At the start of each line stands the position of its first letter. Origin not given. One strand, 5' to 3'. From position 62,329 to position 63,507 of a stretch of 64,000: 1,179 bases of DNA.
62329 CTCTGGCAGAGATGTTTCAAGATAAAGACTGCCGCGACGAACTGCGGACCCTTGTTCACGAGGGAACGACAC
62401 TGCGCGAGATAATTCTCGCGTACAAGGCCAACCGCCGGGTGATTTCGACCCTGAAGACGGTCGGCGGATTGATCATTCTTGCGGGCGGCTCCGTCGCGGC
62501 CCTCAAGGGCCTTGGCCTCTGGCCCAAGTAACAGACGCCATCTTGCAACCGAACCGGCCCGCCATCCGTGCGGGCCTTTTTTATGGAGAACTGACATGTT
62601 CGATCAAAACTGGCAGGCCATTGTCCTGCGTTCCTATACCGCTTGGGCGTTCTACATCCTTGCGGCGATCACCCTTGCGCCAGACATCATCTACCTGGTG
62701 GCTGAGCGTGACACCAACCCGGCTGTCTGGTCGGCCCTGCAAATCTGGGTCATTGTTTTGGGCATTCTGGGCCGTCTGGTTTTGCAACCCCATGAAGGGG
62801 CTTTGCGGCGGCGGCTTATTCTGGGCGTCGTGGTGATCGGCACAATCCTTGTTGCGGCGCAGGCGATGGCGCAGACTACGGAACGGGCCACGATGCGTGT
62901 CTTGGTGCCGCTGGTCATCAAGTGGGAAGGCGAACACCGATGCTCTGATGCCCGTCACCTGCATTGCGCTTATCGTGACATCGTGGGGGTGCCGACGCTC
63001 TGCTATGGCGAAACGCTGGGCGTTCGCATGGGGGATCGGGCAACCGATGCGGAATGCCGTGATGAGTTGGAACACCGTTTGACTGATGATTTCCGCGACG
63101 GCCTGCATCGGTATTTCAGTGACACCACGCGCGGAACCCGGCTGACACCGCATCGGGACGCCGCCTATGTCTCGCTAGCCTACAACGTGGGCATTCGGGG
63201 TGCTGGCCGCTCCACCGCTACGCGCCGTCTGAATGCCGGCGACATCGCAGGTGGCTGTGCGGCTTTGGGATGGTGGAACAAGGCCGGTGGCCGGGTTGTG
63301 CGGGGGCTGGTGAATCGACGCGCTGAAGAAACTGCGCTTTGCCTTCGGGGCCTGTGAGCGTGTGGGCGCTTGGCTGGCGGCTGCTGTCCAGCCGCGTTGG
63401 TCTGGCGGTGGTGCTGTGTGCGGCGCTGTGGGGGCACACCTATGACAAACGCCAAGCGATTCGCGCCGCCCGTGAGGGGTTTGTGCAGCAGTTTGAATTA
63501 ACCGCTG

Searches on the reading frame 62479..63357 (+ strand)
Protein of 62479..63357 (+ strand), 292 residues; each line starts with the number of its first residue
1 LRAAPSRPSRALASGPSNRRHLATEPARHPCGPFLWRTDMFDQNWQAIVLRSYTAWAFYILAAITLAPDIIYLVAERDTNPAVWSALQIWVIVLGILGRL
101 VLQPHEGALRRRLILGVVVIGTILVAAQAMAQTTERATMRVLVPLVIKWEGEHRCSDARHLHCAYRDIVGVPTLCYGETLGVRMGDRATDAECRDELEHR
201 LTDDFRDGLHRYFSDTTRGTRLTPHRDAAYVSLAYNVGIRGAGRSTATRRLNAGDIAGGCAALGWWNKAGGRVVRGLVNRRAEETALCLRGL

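Call 51: search_protein_families(library=pfam, proteins=[window:62479-63357:+], max_evalue=0.001)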
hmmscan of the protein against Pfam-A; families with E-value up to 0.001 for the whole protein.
window:62479-63357:+ (292 aa): 1 family
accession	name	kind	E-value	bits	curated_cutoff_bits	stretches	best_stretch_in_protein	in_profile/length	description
PF00959.24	Phage_lysozyme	-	1.2e-29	103.6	22.3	1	164-284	10-125/125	Phage lysozyme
